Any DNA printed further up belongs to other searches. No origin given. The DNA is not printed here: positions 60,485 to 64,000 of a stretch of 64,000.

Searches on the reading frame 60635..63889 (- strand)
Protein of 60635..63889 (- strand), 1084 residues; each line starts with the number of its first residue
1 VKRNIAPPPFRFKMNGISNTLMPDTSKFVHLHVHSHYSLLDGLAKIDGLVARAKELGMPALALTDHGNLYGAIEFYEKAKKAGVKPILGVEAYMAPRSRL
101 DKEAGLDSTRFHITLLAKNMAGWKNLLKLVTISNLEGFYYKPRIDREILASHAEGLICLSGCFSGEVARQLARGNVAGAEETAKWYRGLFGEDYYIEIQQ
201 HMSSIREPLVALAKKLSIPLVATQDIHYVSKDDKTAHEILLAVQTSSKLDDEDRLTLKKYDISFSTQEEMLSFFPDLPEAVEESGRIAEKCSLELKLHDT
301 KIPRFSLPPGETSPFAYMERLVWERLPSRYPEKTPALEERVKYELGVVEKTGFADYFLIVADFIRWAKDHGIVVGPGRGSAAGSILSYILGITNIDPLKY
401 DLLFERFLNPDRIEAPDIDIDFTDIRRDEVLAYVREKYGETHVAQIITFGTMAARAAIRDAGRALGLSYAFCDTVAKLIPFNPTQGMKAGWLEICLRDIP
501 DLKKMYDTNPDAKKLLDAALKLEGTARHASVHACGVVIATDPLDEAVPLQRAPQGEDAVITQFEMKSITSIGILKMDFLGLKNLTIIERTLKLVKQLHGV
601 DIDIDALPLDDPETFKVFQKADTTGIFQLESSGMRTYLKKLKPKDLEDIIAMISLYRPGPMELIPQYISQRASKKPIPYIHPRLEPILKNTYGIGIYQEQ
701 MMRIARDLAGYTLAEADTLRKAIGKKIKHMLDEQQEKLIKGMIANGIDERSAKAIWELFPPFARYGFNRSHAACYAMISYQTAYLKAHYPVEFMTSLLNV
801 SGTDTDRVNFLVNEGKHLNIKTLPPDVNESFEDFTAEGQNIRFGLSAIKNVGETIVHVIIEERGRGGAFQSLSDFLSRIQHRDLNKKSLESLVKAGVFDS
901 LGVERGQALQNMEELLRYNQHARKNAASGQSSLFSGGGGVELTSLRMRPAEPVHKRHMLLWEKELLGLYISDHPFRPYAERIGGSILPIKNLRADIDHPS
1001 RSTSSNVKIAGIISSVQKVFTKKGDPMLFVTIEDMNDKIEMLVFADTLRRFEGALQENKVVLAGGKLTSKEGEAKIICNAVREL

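Call 78: search_protein_families(library=pfam, proteins=[window:60635-63889:-], max_evalue=0.0001)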
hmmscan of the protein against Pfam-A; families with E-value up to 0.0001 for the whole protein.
window:60635-63889:- (1084 aa): 5 families
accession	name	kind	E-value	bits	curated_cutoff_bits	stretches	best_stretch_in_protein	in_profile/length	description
PF07733.18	DNA_pol3_alpha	-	1.4e-98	330.1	23.9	1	317-580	2-260/260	Bacterial DNA polymerase III alpha NTPase domain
PF17657.6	DNA_pol3_finger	-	1.3e-63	213.7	22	1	583-746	1-166/166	Bacterial DNA polymerase III alpha subunit finger domain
PF02811.25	PHP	-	5.5e-58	196.3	26.4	1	30-201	1-164/164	PHP domain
PF14579.12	HHH_6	-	7.3e-30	103.5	25.6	1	820-908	2-90/90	Helix-hairpin-helix motif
PF01336.31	tRNA_anti-codon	-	1.8e-09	37.9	27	1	1007-1083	1-74/75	OB-fold nucleic acid binding domain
